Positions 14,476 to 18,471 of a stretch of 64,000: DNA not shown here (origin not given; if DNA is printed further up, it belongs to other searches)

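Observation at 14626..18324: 1232-aa tail-anchored orphan protein with atypical composition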

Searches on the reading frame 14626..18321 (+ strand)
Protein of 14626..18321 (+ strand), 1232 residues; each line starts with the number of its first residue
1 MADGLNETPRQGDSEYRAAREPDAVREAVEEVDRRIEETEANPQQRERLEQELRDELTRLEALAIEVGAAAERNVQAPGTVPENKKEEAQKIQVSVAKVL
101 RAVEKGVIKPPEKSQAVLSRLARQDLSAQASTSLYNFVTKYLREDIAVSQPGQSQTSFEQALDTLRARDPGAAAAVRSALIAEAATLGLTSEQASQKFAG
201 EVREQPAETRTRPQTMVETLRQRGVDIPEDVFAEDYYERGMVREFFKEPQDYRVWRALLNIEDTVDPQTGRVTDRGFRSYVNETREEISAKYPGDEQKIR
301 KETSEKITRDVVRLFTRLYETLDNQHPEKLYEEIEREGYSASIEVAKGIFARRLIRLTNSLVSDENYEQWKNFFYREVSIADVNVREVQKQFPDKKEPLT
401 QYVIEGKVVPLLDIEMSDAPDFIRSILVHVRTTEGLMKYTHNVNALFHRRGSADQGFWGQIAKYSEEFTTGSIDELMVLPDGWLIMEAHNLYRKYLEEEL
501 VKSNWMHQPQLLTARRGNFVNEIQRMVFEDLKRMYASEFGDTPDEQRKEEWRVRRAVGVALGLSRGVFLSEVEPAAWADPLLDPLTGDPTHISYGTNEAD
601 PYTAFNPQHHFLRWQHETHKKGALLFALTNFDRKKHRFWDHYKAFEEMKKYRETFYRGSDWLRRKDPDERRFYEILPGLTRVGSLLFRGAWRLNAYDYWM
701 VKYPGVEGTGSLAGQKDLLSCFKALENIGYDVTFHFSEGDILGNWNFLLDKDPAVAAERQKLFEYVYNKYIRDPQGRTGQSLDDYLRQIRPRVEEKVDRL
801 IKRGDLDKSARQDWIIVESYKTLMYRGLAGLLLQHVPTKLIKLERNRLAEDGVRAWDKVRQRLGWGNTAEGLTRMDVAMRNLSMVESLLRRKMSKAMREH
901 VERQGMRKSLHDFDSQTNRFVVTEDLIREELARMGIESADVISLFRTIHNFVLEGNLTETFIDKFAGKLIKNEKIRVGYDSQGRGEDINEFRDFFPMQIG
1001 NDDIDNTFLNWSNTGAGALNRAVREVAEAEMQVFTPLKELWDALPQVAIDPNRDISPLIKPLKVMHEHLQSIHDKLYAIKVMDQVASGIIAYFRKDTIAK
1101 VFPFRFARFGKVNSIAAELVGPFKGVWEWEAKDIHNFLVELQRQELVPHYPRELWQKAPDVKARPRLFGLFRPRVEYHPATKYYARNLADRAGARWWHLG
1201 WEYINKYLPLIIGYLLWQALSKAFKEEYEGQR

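Call 4: search_protein_families(library=pfam, proteins=[window:14626-18321:+], max_evalue=1)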
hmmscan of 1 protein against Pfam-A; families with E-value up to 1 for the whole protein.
window:14626-18321:+ (1232 aa): 2 families
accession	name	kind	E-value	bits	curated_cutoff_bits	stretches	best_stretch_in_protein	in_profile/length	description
PF15188.11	CCDC-167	-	0.051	14.3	27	1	24-55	15-46/84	Coiled-coil domain-containing protein 167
PF19110.5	DUF5797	-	0.094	12.9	25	1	47-122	37-111/163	Family of unknown function (DUF5797)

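Call 5: search_protein_families(library=ncbifam, proteins=[window:14626-18321:+], max_evalue=1)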
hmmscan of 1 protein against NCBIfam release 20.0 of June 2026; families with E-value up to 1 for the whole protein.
window:14626-18321:+ (1232 aa): 0 families

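Call 6: search_solved_structures(query=window:14626-18321:+, max_evalue=1)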
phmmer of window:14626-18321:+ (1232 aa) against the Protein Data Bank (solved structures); distinct sequences matched with E-value up to 1: 3.
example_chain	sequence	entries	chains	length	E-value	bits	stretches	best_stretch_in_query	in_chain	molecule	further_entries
3jtg_A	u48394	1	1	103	0.055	14.4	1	421-466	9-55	ETS-related transcription factor Elf-3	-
8b7f_A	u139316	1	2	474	0.071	14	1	954-1045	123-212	Ubiquitin-like protein SMT3,MksG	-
6mj1_A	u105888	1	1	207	0.079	13.9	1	336-405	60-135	Probable HTH-type transcriptional regulator YttP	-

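Call 7: find_homologous_proteins(query=window:14626-18321:+)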
Query window:14626-18321:+ (1232 aa): 2 proteins with E <= 0.001 among 8000 candidates.
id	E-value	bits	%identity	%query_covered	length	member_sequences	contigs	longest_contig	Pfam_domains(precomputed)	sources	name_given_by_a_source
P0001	0.0e+0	2822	100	100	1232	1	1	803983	-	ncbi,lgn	-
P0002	2.9e-277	941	42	91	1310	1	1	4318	-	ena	-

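Call 13: find_encoding_contigs(protein=P0002, flank=10000)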
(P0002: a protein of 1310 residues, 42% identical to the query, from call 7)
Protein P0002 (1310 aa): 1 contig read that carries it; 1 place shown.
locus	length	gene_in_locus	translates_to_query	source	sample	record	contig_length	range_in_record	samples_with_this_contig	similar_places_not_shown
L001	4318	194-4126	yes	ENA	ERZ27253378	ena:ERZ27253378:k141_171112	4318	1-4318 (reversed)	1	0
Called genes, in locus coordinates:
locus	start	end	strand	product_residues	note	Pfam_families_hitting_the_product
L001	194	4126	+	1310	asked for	-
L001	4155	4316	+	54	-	?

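Call 18: search_protein_families(library=phrogs, proteins=[window:14626-18321:+], max_evalue=0.01)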
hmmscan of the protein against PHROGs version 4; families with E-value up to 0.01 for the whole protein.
window:14626-18321:+ (1232 aa): 0 families

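Call 28: search_protein_representatives(protein=window:14722-18321:+)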
Query: 1200 residues. Proteins with E-value up to 0.001 (for the whole library): 174; up to 1e-10: 153; up to 1e-30: 121. The best 150 are listed.
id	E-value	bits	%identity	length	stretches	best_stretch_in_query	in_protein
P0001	0.0e+00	2751.6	100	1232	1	1-1200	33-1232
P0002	8.1e-278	941.3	49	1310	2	615-1198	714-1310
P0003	2.0e-244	830.7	46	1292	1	189-1199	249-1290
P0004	5.1e-191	653.8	37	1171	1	184-1197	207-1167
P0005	1.2e-168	579.7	35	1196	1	2-1197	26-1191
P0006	4.5e-166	571.2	34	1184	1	39-1198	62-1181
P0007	5.5e-159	547.7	35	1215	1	85-1196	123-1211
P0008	1.1e-143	497.0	33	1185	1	28-1194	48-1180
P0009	1.2e-136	473.7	33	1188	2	251-1194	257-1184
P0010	4.2e-134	465.3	33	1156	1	242-1197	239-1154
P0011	1.4e-132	460.3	32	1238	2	202-765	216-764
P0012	4.6e-132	458.5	35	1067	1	211-1198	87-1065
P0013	1.3e-131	457.0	33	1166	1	185-1199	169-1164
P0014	2.6e-131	456.0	34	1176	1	206-1198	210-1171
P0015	1.9e-125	436.6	34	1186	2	221-1120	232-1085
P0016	7.8e-124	431.3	31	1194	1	9-1198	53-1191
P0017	1.7e-123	430.1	32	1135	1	4-1195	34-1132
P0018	1.7e-121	423.5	32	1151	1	11-1195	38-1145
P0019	7.6e-120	418.1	34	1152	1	46-1195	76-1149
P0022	2.6e-115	403.1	31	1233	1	12-1194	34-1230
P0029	2.2e-106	373.5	30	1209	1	247-1197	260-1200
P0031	7.6e-106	371.7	30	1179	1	22-1195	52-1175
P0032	6.4e-104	365.3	31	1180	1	91-1195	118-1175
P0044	5.5e-93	329.1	28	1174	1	2-1195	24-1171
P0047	1.5e-91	324.4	30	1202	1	270-1195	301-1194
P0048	5.1e-90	319.3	27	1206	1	83-1195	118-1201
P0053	3.3e-88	313.3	29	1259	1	206-1195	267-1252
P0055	1.5e-87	311.1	28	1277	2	629-1198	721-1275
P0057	7.2e-87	308.8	32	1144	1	13-1200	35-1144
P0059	1.5e-86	307.8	28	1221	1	67-1198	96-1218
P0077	2.3e-75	270.7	27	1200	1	19-1194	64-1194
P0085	7.8e-66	239.2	28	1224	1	266-1199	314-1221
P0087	9.0e-64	232.4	27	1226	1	271-1195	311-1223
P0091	4.3e-59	216.9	28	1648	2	244-709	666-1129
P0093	4.4e-58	213.5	31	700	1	455-1195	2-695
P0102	1.8e-49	185.0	23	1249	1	5-1196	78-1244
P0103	2.2e-49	184.7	28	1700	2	222-700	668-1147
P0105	3.5e-47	177.4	29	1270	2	264-1195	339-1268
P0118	2.3e-37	144.9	26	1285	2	383-1121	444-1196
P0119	5.4e-33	130.4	27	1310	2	203-834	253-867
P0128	3.6e-26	107.8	22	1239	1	278-1112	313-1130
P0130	1.1e-25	106.2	26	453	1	750-1195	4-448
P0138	9.3e-22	93.2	25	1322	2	373-827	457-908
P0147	2.3e-15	72.0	23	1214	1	246-1133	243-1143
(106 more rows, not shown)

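Call 30: search_solved_structures(query=A1, max_evalue=10)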
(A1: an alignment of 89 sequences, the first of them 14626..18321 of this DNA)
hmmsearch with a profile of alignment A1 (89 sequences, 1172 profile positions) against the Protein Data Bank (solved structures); distinct sequences matched with E-value up to 10: 17.
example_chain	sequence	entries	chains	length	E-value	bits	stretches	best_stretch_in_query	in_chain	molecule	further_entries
5cwc_A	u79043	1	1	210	0.011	16.8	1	14-194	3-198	Designed helical repeat protein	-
8cyk_B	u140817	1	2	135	0.036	15.1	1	137-247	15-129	HALC1_878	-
7bqs_A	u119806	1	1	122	0.089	13.8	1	88-200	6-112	Nomur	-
5hm5_A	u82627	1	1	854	0.24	12.3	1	160-259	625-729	Topoisomerase V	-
8df7_A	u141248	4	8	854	0.24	12.3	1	160-259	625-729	Topoisomerase V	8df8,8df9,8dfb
7uzf_M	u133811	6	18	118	0.54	11.2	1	156-247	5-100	V-type proton ATPase subunit G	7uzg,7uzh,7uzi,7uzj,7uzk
7u8o_M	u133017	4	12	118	0.69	10.8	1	156-247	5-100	V-type proton ATPase subunit G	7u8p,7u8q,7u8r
6wlz_M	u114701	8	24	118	0.77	10.7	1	156-247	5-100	V-type proton ATPase subunit G 1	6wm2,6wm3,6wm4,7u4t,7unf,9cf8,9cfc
7bqn_A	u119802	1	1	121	0.8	10.6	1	154-248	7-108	Rei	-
5h78_A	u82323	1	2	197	1.2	10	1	23-212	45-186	cAMP-dependent protein kinase type II-alpha regulatory subunit,DHR14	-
5cwh_A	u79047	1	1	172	1.4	9.9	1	22-182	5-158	Designed helical repeat protein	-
6vq6_M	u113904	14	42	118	1.4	9.8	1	157-239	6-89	V-type proton ATPase subunit G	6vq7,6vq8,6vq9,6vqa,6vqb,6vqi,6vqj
9bra_R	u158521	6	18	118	1.9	9.3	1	156-238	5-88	V-type proton ATPase subunit G 2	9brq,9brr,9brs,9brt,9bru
6xbw_M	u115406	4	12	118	2.4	9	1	157-238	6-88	V-type proton ATPase subunit G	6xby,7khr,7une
10px_1t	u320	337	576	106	4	8.3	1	8-99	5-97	30S ribosomal protein S20 | Ribosomal protein S20 | 16S Ribosomal protein S20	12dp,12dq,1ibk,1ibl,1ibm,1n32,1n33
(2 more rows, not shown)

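Call 38: find_related_loci(query=A4, collection=genome_contigs, flank=8000)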
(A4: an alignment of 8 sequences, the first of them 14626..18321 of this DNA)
Query A4 (1232 aa) in genome_contigs; peptide patterns used: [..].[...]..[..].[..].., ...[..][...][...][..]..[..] (x = any residue, [..] = any of these).
207 stretches matched a pattern; 12 encode a relative of the query (tblastn E <= 1e-3); 12 distinct loci.
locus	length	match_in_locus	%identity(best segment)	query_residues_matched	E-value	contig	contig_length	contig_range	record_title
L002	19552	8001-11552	32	30-1232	2e-174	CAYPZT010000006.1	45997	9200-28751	MAG TPA_asm: uncultured Gammaproteobacteria bacterium isolate SRP329715_co1_181 genome assembly, contig: NODE_967_length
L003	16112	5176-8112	31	244-1231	5e-144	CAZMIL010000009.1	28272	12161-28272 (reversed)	MAG TPA_asm: uncultured Gammaproteobacteria bacterium isolate SRP093762_co1_187 genome assembly, contig: NODE_1006_lengt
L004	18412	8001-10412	31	298-1148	2e-111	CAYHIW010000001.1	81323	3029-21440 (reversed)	MAG TPA_asm: uncultured Gammaproteobacteria bacterium isolate ERP119705_co13_443 genome assembly, contig: NODE_339_lengt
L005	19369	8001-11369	26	49-1226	2e-111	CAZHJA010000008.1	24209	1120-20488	MAG TPA_asm: uncultured Gammaproteobacteria bacterium isolate binchicken_co181_24 genome assembly, contig: NODE_3046_len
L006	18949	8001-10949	26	245-1232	5e-90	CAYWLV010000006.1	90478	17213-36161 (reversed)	MAG TPA_asm: uncultured Gammaproteobacteria bacterium isolate SRP278252_co2_47 genome assembly, contig: NODE_343_length_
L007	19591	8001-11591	25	51-1232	1e-90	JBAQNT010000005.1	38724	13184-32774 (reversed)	MAG: Microgenomates group bacterium isolate MFD12002_ilm_asm_bin4 k127_73684, whole genome shotgun sequence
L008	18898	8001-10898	26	286-1232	5e-82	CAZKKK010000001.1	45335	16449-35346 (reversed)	MAG TPA_asm: uncultured Gammaproteobacteria bacterium isolate binchicken_co186_141 genome assembly, contig: NODE_766_len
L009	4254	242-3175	25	220-1232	9e-78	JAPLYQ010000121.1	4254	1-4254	MAG: Candidatus Roizmanbacteria bacterium isolate LacPavin_0920_WC57_MAG_37_8 LacPavin_0920_WC57_scaffold_961610, whole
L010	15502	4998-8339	28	95-1232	2e-95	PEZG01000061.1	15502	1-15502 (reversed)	MAG: Candidatus Roizmanbacteria bacterium CG09_land_8_20_14_0_10_41_9 CG09_land_8_20_14_0.10_scaffold_588_c, whole genom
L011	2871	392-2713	26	96-899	2e-68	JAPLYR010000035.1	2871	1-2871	MAG: Candidatus Roizmanbacteria bacterium isolate LacPavin_0818_WC45_MAG_36_7 LacPavin_0818_WC45_scaffold_312172, whole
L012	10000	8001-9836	30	277-898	2e-62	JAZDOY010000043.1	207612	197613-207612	MAG: bacterium isolate MEGAHIT-group-0.802 k141_14522640, whole genome shotgun sequence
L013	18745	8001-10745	27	297-1226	2e-97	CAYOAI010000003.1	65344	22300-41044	MAG TPA_asm: uncultured Gammaproteobacteria bacterium isolate SRP342105_co3_12 genome assembly, contig: NODE_248_length_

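Call 46: predict_structure(alignment_id=A3)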
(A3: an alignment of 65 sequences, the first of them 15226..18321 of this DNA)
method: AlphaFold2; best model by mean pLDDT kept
length: 1032 residues; sequences in the alignment: 65
mean_pLDDT: 87.3   pTM: 0.89
mean pLDDT of the five models: 87.3, 85.9, 85.3, 85.0, 83.7
residues with pLDDT >= 90: 644; 70-90: 271; 50-70: 75; < 50: 42
segments of 3 or more residues with pLDDT < 50: 1-14, 23-26, 417-419, 507-510, 773-779, 785-790
pLDDT, mean of each block of 10 residues (from residue 1): 36 50 50 78 92 93 87 90 95 93 96 95 87 88 93 95 89 91 74 77 81 93 96 96 92 88 95 94 97 97 94 88 97 95 94 96 96 95 83 86 94 67 84 83 91 79 66 90 85 84 61 78 96 93 91 93 97 84 95 92 83 94 96 97 90 93 95 97 98 95 88 83 97 97 97 82 92 51 49 83 95 93 96 96 94 96 97 91 95 93 86 92 87 97 94 71 65 67 89 90 87 89 82 55
secondary structure, 60 per line:
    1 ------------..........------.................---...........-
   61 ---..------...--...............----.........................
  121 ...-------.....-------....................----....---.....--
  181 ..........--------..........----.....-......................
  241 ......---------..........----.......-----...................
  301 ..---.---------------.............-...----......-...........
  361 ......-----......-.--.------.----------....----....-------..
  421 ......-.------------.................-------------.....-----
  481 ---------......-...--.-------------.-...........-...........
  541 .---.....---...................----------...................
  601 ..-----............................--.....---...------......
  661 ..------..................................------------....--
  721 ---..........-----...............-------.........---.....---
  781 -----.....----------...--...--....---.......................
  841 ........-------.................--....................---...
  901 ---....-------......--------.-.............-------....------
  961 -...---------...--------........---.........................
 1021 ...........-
elements in order (helices of 4 or more, strands of 3 or more residues): H13-22 H29-45 H49-59 E72-74 H77-91 H96-123 H131-135 H143-162 H167-170 E174-178 E181-190 E199-208 E213-217 H219-246 H256-265 H270-276 H282-302 H322-334 H343-348 H350-366 H372-377 H400-403 H408-411 H419-426 H441-457 H472-475 H490-495 H518-528 H530-541 H545-549 H553-571 H582-602 H608-635 H638-642 H655-662 H669-702 H715-718 H724-733 H739-753 H761-769 E773-777 E786-790 H811-814 H818-848 H856-872 H875-893 H904-907 H915-920 H931-943 H951-954 E962-964 E974-976 H985-992 H996-1031
